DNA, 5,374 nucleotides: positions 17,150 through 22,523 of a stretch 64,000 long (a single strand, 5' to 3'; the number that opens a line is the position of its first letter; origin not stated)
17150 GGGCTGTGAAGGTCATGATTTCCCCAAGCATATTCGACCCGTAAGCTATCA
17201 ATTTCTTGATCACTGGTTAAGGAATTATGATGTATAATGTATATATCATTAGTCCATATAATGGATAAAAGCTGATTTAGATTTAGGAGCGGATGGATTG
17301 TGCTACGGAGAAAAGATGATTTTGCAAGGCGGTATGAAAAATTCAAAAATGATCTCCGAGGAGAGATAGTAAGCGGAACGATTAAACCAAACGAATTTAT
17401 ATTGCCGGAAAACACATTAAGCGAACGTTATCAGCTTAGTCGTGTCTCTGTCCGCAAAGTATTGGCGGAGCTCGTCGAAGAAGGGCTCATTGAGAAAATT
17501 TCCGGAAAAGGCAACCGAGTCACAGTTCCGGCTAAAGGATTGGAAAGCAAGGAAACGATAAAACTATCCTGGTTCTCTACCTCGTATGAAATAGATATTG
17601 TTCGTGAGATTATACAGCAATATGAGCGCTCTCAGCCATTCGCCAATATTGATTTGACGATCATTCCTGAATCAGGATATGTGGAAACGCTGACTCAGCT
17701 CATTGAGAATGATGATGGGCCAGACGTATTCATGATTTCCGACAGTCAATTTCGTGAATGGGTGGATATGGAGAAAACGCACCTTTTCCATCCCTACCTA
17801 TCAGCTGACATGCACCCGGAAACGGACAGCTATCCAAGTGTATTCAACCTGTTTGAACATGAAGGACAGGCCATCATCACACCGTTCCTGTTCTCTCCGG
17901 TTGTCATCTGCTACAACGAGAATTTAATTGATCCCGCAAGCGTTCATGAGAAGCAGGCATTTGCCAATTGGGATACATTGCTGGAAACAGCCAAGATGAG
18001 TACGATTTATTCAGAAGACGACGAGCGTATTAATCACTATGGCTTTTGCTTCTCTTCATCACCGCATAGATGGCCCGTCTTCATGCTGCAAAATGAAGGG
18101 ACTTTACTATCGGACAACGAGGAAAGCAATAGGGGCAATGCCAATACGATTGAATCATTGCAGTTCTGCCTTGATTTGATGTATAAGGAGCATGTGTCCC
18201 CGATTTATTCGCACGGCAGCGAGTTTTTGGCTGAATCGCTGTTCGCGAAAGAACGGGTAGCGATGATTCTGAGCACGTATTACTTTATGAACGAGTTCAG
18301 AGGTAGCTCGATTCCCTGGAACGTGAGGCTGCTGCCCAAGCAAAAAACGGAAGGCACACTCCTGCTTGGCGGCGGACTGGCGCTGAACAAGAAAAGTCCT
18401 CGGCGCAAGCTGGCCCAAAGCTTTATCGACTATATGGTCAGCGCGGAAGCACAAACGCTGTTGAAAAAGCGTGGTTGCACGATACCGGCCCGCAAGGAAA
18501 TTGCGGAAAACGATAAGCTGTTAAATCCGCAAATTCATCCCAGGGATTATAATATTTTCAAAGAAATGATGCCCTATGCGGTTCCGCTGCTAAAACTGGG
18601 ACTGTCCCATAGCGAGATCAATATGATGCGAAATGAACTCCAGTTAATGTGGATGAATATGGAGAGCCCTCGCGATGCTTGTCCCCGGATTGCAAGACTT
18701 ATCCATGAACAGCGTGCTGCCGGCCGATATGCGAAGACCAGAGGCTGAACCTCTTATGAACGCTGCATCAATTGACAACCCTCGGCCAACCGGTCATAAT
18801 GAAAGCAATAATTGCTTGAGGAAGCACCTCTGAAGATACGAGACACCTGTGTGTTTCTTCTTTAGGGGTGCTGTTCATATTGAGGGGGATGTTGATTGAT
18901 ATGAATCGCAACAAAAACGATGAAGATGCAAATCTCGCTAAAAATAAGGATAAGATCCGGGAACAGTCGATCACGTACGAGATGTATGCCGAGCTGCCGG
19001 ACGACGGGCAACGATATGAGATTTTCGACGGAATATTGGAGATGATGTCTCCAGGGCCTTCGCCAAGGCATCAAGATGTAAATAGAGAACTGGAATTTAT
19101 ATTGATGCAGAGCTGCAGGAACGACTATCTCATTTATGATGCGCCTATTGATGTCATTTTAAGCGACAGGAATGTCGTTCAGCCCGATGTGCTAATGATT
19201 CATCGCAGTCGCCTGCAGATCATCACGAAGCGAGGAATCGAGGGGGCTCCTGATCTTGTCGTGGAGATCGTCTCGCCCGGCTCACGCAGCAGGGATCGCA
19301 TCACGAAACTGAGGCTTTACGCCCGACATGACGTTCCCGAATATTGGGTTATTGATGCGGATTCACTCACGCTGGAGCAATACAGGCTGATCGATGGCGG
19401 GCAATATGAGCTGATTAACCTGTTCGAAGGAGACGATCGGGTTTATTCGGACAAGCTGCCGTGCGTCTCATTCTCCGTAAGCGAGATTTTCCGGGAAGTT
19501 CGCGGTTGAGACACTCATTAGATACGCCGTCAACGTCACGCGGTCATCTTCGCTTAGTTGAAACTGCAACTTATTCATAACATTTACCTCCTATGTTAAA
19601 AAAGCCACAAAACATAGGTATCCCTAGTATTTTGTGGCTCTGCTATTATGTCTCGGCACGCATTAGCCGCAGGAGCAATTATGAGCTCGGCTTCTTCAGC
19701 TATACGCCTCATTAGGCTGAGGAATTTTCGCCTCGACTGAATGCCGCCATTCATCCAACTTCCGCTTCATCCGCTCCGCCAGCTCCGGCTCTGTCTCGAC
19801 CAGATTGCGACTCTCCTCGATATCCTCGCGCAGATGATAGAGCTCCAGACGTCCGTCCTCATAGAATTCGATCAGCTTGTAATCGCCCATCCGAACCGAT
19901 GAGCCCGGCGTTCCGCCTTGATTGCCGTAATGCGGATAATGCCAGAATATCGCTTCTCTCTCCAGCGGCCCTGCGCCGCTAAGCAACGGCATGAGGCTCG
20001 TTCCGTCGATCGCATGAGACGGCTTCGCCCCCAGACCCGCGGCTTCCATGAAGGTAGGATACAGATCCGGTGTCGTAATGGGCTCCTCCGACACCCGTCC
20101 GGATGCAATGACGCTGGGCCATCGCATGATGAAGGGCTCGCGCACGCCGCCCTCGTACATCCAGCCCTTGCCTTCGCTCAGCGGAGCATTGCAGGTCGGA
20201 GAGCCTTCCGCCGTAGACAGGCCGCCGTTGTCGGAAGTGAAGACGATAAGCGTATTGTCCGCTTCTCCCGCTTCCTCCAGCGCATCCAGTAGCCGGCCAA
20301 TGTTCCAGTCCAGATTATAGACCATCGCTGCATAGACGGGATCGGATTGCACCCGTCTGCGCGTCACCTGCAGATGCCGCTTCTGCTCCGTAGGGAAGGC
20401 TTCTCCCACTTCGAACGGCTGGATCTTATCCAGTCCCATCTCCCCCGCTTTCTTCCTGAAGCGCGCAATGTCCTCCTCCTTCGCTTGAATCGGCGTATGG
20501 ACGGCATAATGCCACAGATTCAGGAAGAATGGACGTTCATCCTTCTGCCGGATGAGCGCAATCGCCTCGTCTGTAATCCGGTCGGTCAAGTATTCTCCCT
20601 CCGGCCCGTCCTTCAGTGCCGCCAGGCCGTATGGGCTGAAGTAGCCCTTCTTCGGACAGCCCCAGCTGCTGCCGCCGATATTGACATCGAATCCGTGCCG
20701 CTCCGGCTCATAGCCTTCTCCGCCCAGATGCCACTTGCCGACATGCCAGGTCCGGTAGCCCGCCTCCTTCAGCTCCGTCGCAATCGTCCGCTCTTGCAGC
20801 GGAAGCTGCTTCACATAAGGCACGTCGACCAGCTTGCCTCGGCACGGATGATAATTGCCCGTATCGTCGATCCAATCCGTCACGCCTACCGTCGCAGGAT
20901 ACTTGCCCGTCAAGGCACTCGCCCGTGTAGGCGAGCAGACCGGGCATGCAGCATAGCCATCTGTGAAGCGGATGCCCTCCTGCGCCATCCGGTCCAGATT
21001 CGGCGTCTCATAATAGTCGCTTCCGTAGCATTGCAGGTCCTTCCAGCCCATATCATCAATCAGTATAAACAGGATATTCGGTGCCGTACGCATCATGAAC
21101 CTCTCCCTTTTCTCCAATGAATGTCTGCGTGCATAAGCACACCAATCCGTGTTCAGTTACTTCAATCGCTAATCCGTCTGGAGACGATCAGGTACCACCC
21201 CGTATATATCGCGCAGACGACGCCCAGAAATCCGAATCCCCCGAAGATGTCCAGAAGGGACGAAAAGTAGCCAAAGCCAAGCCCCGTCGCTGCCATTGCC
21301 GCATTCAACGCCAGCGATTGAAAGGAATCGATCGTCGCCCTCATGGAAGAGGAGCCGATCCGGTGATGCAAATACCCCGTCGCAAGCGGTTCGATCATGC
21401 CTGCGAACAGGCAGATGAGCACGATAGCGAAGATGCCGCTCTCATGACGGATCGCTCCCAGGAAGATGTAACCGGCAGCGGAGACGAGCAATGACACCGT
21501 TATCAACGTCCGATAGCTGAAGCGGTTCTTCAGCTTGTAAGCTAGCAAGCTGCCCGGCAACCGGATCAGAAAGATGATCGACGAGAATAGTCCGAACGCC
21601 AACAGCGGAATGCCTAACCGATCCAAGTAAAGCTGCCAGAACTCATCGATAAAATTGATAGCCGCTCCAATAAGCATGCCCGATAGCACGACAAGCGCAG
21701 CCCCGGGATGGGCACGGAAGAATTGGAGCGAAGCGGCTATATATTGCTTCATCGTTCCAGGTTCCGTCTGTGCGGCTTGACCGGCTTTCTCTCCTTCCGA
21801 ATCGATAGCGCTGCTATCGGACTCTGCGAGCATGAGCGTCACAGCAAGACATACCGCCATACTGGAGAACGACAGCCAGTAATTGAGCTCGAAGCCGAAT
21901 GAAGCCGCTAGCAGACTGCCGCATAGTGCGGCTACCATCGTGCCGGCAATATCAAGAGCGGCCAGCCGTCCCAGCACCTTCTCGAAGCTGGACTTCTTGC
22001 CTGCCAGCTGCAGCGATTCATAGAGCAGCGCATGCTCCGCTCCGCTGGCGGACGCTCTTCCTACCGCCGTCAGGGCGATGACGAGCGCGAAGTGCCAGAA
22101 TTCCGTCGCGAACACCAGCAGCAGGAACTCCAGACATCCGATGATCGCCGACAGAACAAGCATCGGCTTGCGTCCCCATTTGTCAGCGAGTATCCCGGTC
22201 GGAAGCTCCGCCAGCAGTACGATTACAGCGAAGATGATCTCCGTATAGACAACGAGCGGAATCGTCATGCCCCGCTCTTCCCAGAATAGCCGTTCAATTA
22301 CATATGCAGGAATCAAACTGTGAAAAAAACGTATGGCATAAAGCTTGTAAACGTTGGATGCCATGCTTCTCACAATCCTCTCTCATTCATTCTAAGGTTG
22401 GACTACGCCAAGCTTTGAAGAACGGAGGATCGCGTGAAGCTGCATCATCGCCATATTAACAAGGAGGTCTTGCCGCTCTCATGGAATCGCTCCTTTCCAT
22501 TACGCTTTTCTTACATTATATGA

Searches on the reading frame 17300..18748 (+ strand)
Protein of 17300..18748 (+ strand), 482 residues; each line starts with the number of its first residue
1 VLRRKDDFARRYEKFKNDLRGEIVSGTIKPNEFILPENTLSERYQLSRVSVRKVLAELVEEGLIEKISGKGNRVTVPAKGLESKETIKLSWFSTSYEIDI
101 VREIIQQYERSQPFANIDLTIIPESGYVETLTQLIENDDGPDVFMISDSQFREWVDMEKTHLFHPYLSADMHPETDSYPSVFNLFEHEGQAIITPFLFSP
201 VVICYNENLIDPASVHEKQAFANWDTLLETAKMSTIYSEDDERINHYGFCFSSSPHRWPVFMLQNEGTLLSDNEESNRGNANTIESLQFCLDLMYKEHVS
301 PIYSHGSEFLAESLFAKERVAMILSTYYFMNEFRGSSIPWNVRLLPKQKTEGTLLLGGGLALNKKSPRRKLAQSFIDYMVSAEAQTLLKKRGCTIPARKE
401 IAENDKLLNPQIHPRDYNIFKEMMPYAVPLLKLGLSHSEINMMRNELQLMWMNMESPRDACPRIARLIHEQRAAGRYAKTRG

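Call 5: search_protein_families(library=pfam, proteins=[window:17300-18748:+], max_evalue=0.01)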
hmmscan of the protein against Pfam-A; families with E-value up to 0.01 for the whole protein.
window:17300-18748:+ (482 aa): 7 families
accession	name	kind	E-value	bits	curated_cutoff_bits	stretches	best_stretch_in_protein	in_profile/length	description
PF13416.11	SBP_bac_8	-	1.1e-18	68.4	27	1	105-406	3-270/279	Bacterial extracellular solute-binding protein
PF01547.30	SBP_bac_1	-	2.4e-17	64.3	26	1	98-385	5-306/307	Bacterial extracellular solute-binding protein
PF00392.27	GntR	-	3.3e-10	39.9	27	1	12-74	2-64/64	Bacterial regulatory proteins, gntR family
PF13531.11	SBP_bac_11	-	1.2e-05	25.6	25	1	360-392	193-225/227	Bacterial extracellular solute-binding protein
PF13343.11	SBP_bac_6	-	0.00013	22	24.6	1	352-406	177-223/245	Bacterial extracellular solute-binding protein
PF02082.26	Rrf2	-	0.0013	19.4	30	1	38-72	27-61/132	Iron-dependent Transcriptional regulator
PF13545.12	HTH_Crp_2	-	0.0034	17.7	27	1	36-76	24-61/70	Crp-like helix-turn-helix domain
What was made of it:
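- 17300..18748 (+): Transcription regulator: a GntR winged-helix domain fused to a type-II periplasmic-binding-protein-like (SBP_bac_1/8) sensor domain. Pfam GntR E = 3.3e-10 and SBP_bac_8 E = 1.1e-18 (call 5).
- Checked: GntR + SBP_bac_1/8 regulator, 17300-18748 (call 5).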

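Call 6: search_protein_families(library=ncbifam, proteins=[window:17300-18748:+], max_evalue=0.01)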
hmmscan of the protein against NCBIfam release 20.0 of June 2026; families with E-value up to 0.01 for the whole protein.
window:17300-18748:+ (482 aa): 19 families
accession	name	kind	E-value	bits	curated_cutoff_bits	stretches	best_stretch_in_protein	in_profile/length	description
TIGR02018.2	his_ut_repres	equivalog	3.6e-12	46.1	220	1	12-77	1-66/226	histidine utilization transcriptional repressor HutC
TIGR02404.1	trehalos_R_Bsub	equivalog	8.1e-11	42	211.95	1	12-74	2-64/233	trehalose operon repressor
NF008491.0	PRK11402.1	subfamily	8e-10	38.6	269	1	12-158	13-158/243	GntR family transcriptional regulator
TIGR03850.1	bind_CPR_0540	equivalog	8.6e-10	37.8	299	1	78-150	27-97/437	carbohydrate ABC transporter substrate-binding protein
NF007011.0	PRK09474.1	equivalog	2.3e-09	36.5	291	1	125-385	67-316/396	maltose/maltodextrin ABC transporter substrate-binding protein MalE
TIGR02325.1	C_P_lyase_phnF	equivalog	2.4e-08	33.8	156.8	1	10-75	8-73/238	phosphonate metabolism transcriptional regulator PhnF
NF052282.1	PLP_TF_PdxR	equivalog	5.9e-08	32.2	320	1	12-90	3-77/448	MocR-like pyridoxine biosynthesis transcription factor PdxR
NF007292.0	PRK09764.1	equivalog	9.3e-08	31.5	281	1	11-74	6-69/240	GntR family transcriptional regulator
NF011575.0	PRK14999.1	equivalog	2.6e-07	30.2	424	1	8-77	10-79/241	histidine utilization repressor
TIGR03337.1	phnR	equivalog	9e-07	28.8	296.75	1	11-86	2-77/231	phosphonate utilization transcriptional regulator PhnR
NF052290.2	MocR_like_YczR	exception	1e-05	24.4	487.4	1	9-85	18-94/458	MocR-like transcription factor YczR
NF008576.0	PRK11534.1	equivalog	2.7e-05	23.9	218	1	12-75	13-71/225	DNA-binding transcriptional regulator CsiR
NF041547.1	GntR_LSA1692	equivalog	3.6e-05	23.5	275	1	12-76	3-67/233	GntR family transcriptional regulator, LSA1692 subfamily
NF007001.0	PRK09464.1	equivalog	0.00029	20.6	330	1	17-74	17-74/254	pyruvate dehydrogenase complex transcriptional repressor PdhR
NF011620.1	PRK15046.1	equivalog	0.00056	18.8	310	1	352-406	245-299/334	2-aminoethylphosphonate ABC transporter substrate-binding protein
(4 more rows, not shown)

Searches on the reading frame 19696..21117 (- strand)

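Call 5: search_protein_families(library=pfam, proteins=[window:19696-21117:-], max_evalue=0.01)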
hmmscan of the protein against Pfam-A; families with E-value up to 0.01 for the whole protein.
window:19696-21117:- (473 aa): 3 families
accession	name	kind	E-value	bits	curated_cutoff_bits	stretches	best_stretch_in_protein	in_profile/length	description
PF00884.28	Sulfatase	-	1.4e-62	212.2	25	1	13-361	1-300/301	Sulfatase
PF16347.10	SGSH_C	-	1.6e-22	80.7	29.3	1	317-458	8-152/154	N-sulphoglucosamine sulphohydrolase, C-terminal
PF01663.27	Phosphodiest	-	2.9e-11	44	23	1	16-302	2-224/342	Type I phosphodiesterase / nucleotide pyrophosphatase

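Call 6: search_protein_families(library=ncbifam, proteins=[window:19696-21117:-], max_evalue=0.01)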
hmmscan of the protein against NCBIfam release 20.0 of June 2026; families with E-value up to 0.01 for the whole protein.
window:19696-21117:- (473 aa): 6 families
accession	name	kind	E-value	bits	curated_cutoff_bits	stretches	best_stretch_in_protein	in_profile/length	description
NF010322.0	PRK13759.1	equivalog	1.8e-47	162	481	2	176-465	180-457/486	arylsulfatase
TIGR03417.1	chol_sulfatase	equivalog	6.4e-42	144.1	433.45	2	188-453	176-432/500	choline-sulfatase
NF045661.1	HdlasePehA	equivalog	1.9e-27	96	900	2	257-395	279-409/506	phosphoric/sulfuric ester hydrolase PehA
NF052527.1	Mn_arylsulf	exception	1.6e-23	83.4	850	2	173-454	175-448/479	manganese-dependent arylsulfatase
NF051873.1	AlkPhosPhoY32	equivalog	2.7e-05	22.8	1000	0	17-86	25-96/539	alkaline phosphatase PhoY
NF038282.1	LapC_YejM_PbgA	exception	0.0031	15.9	825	0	256-338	408-480/584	LPS biosynthesis-modulating metalloenzyme YejM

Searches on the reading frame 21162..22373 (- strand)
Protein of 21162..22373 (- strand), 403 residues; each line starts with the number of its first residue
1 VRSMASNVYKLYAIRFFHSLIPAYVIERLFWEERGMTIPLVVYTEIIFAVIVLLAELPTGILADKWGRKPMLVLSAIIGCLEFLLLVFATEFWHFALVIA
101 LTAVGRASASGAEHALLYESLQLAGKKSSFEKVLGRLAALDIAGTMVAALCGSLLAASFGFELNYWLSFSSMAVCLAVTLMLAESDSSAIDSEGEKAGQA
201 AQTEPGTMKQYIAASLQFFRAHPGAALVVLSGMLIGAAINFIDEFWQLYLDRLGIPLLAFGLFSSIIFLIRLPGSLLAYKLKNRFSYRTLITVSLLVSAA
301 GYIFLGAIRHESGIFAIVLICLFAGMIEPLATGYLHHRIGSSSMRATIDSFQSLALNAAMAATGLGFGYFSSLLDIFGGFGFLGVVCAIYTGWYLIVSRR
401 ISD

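Call 15: search_protein_families(library=pfam, proteins=[window:21162-22373:-], max_evalue=0.001)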
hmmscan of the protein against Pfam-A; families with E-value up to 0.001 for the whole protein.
window:21162-22373:- (403 aa): 3 families
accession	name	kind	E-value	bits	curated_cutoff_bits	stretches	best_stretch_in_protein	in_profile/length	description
PF07690.21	MFS_1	-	1.1e-22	80.8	33.4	1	37-333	30-317/347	Major Facilitator Superfamily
PF12832.13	MFS_1_like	-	1.4e-10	41.3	25.2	1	32-353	27-336/373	MFS_1 like family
PF00083.30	Sugar_tr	-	0.00025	20.5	22.3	0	36-87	286-335/452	Sugar (and other) transporter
